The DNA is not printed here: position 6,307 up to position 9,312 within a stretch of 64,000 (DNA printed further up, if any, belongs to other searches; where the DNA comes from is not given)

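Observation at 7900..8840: Two sharply AT-rich patches inside the kinase C-terminal repeat domain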

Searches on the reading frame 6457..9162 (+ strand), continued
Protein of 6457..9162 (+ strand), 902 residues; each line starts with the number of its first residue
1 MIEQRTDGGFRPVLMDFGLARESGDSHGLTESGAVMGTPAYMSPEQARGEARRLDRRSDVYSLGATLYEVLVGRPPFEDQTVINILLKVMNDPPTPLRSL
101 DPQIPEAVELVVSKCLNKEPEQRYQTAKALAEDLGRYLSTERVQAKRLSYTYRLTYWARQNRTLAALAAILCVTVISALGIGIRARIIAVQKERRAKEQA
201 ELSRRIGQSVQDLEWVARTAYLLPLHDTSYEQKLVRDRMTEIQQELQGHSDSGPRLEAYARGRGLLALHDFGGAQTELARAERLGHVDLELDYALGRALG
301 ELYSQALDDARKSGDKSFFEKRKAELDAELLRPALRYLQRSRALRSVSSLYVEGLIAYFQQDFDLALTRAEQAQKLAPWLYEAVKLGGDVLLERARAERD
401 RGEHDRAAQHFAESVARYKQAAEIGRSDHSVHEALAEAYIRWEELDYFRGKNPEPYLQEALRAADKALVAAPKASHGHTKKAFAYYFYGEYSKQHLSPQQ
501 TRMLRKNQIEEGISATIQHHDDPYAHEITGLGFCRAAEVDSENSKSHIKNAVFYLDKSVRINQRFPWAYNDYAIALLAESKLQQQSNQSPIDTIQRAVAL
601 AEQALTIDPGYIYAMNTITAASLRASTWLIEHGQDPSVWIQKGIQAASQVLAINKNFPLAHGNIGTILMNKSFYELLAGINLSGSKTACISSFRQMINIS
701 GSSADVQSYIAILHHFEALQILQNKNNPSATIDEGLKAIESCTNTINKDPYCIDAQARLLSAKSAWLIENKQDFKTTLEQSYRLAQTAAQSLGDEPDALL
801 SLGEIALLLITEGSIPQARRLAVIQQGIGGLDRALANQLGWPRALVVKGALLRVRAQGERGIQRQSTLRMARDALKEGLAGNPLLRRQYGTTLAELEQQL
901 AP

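Call 12: find_encoding_contigs(protein=P0002, flank=10000, max_places=4)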
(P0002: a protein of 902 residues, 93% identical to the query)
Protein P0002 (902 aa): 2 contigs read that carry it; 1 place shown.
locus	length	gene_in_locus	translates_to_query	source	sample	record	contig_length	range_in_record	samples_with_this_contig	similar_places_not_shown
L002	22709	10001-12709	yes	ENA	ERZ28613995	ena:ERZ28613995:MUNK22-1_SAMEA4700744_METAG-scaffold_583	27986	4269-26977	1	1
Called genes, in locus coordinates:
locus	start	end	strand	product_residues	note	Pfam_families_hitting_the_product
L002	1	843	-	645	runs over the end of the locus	PF05157:MshEN, PF00437:T2SSE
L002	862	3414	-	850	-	PF21305:type_II_gspD_N0, PF03958:Secretin_N, PF00263:Secretin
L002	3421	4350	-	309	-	-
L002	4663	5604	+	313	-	PF00069:Pkinase, PF07714:PK_Tyr_Ser-Thr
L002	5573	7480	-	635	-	PF03193:RsgA_GTPase (faint), PF00009:GTP_EFTU, PF01926:MMR_HSR1 (faint), PF13671:AAA_33 (faint), PF22594:GTP-eEF1A_C, PF01583:APS_kinase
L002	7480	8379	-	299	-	PF01507:PAPS_reduct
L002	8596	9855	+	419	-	PF00654:Voltage_CLC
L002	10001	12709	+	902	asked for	PF00069:Pkinase, PF07714:PK_Tyr_Ser-Thr, PF13431:TPR_17 (faint)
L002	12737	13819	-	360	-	PF20032:ADYC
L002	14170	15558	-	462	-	PF16697:Yop-YscD_cpl, PF00498:FHA, PF00158:Sigma54_activat, PF14532:Sigma54_activ_2, PF02954:HTH_8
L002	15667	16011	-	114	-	PF01638:HxlR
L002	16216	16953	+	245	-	PF00106:adh_short, PF08659:KR, PF13561:adh_short_C2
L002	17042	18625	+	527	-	PF00587:tRNA-synt_2b, PF03129:HGTP_anticodon, PF09180:ProRS-C_1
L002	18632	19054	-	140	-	-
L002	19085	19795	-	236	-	PF02517:Rce1-like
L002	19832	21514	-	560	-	-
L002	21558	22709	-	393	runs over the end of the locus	PF25293:Beta-prop_EMC1_N (weak), PF13570:Beta-prop_ACSF4, PF07774:EMC1_C (faint), PF13360:PQQ_2, PF13570:Beta-prop_ACSF4, PF01011:PQQ (weak), PF13360:PQQ_2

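Call 13: find_encoding_contigs(protein=P0001, flank=10000, max_places=3)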
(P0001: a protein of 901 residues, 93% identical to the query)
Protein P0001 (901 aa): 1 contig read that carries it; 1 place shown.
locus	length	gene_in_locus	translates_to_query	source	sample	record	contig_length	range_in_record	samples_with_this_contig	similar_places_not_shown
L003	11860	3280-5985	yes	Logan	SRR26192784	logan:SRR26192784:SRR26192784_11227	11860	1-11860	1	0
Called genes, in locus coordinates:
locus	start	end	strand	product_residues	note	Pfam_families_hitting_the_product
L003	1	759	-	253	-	?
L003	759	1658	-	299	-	PF01507:PAPS_reduct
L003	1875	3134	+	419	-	PF00654:Voltage_CLC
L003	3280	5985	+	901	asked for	PF00069:Pkinase, PF07714:PK_Tyr_Ser-Thr, PF13431:TPR_17 (faint), PF21033:RMD1-3 (weak)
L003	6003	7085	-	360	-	PF20032:ADYC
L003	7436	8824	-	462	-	PF16697:Yop-YscD_cpl, PF00498:FHA, PF00158:Sigma54_activat, PF14532:Sigma54_activ_2, PF02954:HTH_8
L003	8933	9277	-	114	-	PF01638:HxlR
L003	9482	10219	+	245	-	PF00106:adh_short, PF08659:KR, PF13561:adh_short_C2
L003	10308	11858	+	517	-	?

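Call 14: find_encoding_contigs(protein=P0003, flank=10000, max_places=3)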
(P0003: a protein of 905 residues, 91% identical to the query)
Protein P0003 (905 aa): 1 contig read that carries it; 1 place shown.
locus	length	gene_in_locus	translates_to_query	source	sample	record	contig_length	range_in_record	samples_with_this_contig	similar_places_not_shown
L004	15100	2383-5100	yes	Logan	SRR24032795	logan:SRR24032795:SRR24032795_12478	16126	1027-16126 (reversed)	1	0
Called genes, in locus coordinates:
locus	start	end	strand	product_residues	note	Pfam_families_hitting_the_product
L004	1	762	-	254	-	?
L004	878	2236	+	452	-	PF00654:Voltage_CLC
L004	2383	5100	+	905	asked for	PF00069:Pkinase, PF07714:PK_Tyr_Ser-Thr, PF07719:TPR_2 (faint), PF13431:TPR_17 (faint)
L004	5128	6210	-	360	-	PF20032:ADYC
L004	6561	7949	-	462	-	PF16697:Yop-YscD_cpl, PF00498:FHA, PF00158:Sigma54_activat, PF14532:Sigma54_activ_2, PF25601:AAA_lid_14 (faint), PF02954:HTH_8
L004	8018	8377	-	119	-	PF01638:HxlR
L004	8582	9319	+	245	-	PF00106:adh_short, PF08659:KR, PF01370:Epimerase (weak), PF13561:adh_short_C2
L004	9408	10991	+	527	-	PF00587:tRNA-synt_2b, PF03129:HGTP_anticodon, PF09180:ProRS-C_1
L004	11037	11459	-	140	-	-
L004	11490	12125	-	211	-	PF02517:Rce1-like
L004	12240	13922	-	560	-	PF04734:Ceramidase_alk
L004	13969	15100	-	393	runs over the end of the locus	PF25293:Beta-prop_EMC1_N (weak), PF13570:Beta-prop_ACSF4, PF07774:EMC1_C (faint), PF13360:PQQ_2, PF13570:Beta-prop_ACSF4, PF01011:PQQ (weak), PF13360:PQQ_2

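Call 15: find_encoding_contigs(protein=P0005, flank=10000, max_places=4)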
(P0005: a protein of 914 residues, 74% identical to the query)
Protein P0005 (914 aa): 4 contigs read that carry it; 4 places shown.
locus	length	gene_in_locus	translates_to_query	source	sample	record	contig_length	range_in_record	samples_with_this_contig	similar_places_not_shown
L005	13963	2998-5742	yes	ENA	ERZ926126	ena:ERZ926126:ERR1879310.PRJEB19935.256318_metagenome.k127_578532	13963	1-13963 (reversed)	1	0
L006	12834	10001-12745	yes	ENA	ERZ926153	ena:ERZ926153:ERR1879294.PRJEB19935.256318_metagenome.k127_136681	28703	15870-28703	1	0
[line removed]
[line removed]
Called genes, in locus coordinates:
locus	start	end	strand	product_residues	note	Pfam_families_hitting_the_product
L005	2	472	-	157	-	?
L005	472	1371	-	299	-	PF01507:PAPS_reduct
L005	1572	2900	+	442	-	PF00654:Voltage_CLC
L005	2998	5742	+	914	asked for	PF00069:Pkinase, PF07714:PK_Tyr_Ser-Thr, PF13431:TPR_17 (faint)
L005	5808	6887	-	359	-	PF20032:ADYC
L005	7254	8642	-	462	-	PF16697:Yop-YscD_cpl, PF00498:FHA, PF00158:Sigma54_activat, PF14532:Sigma54_activ_2, PF02954:HTH_8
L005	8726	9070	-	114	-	PF01638:HxlR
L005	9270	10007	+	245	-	PF00106:adh_short, PF08659:KR, PF13561:adh_short_C2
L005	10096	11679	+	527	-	PF00587:tRNA-synt_2b, PF03129:HGTP_anticodon, PF09180:ProRS-C_1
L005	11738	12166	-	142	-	-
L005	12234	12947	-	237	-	PF02517:Rce1-like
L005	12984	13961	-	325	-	?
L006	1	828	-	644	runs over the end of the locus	PF05157:MshEN, PF00437:T2SSE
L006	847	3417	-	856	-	PF21305:type_II_gspD_N0, PF03958:Secretin_N, PF00263:Secretin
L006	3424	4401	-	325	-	-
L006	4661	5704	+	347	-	PF00069:Pkinase, PF07714:PK_Tyr_Ser-Thr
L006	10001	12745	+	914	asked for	PF00069:Pkinase, PF07714:PK_Tyr_Ser-Thr, PF13431:TPR_17 (faint)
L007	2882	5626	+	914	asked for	PF00069:Pkinase, PF07714:PK_Tyr_Ser-Thr, PF13431:TPR_17 (faint)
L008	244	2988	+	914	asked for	PF00069:Pkinase, PF07714:PK_Tyr_Ser-Thr, PF13431:TPR_17 (faint)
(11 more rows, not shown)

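Call 44: predict_structure(alignment_id=A4)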
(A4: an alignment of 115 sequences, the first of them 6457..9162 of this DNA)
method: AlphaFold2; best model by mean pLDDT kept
length: 902 residues; sequences in the alignment: 115
mean_pLDDT: 91.3   pTM: 0.78
mean pLDDT of the five models: 91.3, 90.3, 90.0, 89.4, 89.0
residues with pLDDT >= 90: 671; 70-90: 187; 50-70: 24; < 50: 20
segments of 3 or more residues with pLDDT < 50: 18-36
pLDDT, mean of each block of 10 residues (from residue 1): 64 51 37 51 82 80 87 85 81 87 89 90 88 88 81 71 71 79 82 86 91 94 96 96 90 92 96 97 95 97 95 91 96 97 90 96 97 94 97 94 94 98 97 98 92 95 98 97 96 93 97 98 98 96 95 98 97 98 95 98 97 97 98 98 98 94 97 97 97 96 94 98 96 97 89 98 96 95 97 95 97 86 96 95 97 94 95 98 95 94 79
secondary structure, 60 per line:
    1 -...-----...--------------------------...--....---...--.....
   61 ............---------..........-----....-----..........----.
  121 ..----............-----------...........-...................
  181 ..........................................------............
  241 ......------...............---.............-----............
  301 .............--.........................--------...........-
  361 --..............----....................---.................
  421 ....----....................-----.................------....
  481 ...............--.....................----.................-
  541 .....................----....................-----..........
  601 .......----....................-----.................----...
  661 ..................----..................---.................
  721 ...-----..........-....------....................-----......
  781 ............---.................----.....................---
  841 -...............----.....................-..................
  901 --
elements in order (helices of 4 or more, strands of 3 or more residues): E2-4 E10-12 H44-47 H56-72 H82-91 H97-100 H106-115 H127-138 H150-160 H162-222 H229-246 H253-267 H271-283 H289-313 H316-340 H349-359 H363-376 H381-400 H404-424 H429-448 H454-470 H477-495 H498-518 H523-539 H541-561 H566-585 H591-607 H612-631 H637-653 H658-678 H683-700 H704-723 H729-738 H740-743 H750-769 H775-792 H796-812 H817-837 H842-856 H861-881 H883-900
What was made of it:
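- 6457..9165 (+): ORF of 902 aa: the C-terminal fragment of a receptor-type Hanks Ser/Thr kinase (C-lobe, transmembrane helix, TPR ectodomain). AlphaFold2 model with mean pLDDT 91.3 (call 44).
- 6943..7005 (+): Single predicted transmembrane helix (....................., aa 163-183). It places the TPR domain outside the cytoplasm. It is part of the long helix H162-222 in the model (call 44).
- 7006..9162 (+): All-alpha TPR-like superhelical ectodomain of about 700 aa (about 17 hairpins). DSSP on the AlphaFold2 model (call 44).
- On TPR superhelix: AlphaFold2 pLDDT 91, 30+ helices (call 44).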

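Call 46: fold_search(model_id=the predicted structure, library=pdb)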
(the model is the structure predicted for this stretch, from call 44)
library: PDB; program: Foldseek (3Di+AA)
matches with E <= 10: 1572; with E <= 0.001: 236
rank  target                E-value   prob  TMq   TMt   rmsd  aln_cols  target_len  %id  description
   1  1w3b_A                6.5e-10  1.00  0.33  0.64   6.9       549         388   14  The superhelical TPR domain of O-linked GlcNAc transferase reveals structural similarities to importin alpha. (released 2004-09-09)
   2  7y4i_A                1.8e-09  1.00  0.21  0.23  13.4       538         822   12  Crystal structure of SPINDLY in complex with GDP (released 2022-12-07)
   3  9rtt_Q                2.8e-09  1.00  0.18  0.18  27.4       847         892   11  Activated Elongation Complex with IWS1 and ELOF1 (released 2025-09-03)
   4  9hvq_Q                4.0e-09  1.00  0.21  0.21  27.1       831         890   12  Structure of the transcribing Pol II-DSIF-PAF-SPT6-RECQL5 complex (released 2025-07-16)
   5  9g8r_B                4.2e-09  1.00  0.28  0.23  25.7       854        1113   12  human SKI7-SKI238 complex in the open state (released 2024-10-16)
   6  7qdz_B                4.2e-09  1.00  0.27  0.22  29.9       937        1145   11  80S-bound human SKI complex in the closed state (released 2022-02-09)
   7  7qdr_B                4.7e-09  1.00  0.27  0.21  27.0       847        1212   12  Apo human SKI complex in the closed state (released 2022-02-02)
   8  4buj_B                8.0e-09  1.00  0.26  0.19  31.6      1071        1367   11  Crystal structure of the S. cerevisiae Ski2-3-8 complex (released 2013-08-28)
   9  7y4i_B                8.6e-09  1.00  0.21  0.22  13.1       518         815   13  Crystal structure of SPINDLY in complex with GDP (released 2022-12-07)
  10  8dtg_A                1.0e-08  1.00  0.22  0.24  14.3       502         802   14  Cryo-EM structure of Arabidopsis SPY alternative conformation 1 (released 2023-03-08)
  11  8dtf_A                1.1e-08  1.00  0.22  0.24  12.7       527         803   12  Cryo-EM structure of the full length Arabidopsis SPY with complete TPRs (released 2023-03-08)
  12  8bbg_D                1.1e-08  1.00  0.31  0.24  28.1      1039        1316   10  Structure of the IFT-A complex; anterograde IFT-A train model (released 2022-12-21)
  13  7qds_B                1.3e-08  1.00  0.27  0.25  25.9       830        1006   12  Apo human SKI complex in the open state (released 2022-02-02)
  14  7yeh_A                1.4e-08  1.00  0.31  0.28  12.4       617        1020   13  Cryo-EM structure of human OGT-OGA complex (released 2023-07-12)
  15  8qca_B                1.7e-08  1.00  0.24  0.27  22.6       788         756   12  CryoEM structure of a S. Cerevisiae Ski2387 complex in the closed state bound to RNA (released 2023-11-15)
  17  1w3b_B                2.6e-08  1.00  0.32  0.68   6.6       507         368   15  The superhelical TPR domain of O-linked GlcNAc transferase reveals structural similarities to importin alpha. (released 2004-09-09)
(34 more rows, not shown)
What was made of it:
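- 7006..9162 (+): Foldseek best hit is the O-GlcNAc transferase TPR domain 1w3b, E = 6.5e-10 (call 46).
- On TPR superhelix: Foldseek hit to the OGT TPR domain 1w3b, E = 6.5e-10, TM-score 0.64 normalised by the target (call 46).
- Structure: pLDDT 91, an all-alpha TPR superhelix (calls 44, 46).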

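Call 51: search_protein_families(library=pfam, proteins=[L001:1269-2060:+], max_evalue=0.001)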
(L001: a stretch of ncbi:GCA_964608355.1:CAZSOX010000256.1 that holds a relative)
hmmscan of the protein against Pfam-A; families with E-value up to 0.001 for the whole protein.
L001:1269-2060:+ (264 aa): 3 families
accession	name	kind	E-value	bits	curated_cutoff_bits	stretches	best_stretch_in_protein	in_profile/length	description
PF00069.31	Pkinase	-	2.1e-23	83.5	31.7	1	140-264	1-130/263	Protein kinase domain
PF07714.23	PK_Tyr_Ser-Thr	-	1.3e-12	48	23.1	1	142-264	3-134/258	Protein tyrosine and serine/threonine kinase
PF01636.29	APH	-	0.00055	20.2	23.2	0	153-249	12-108/239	Phosphotransferase enzyme family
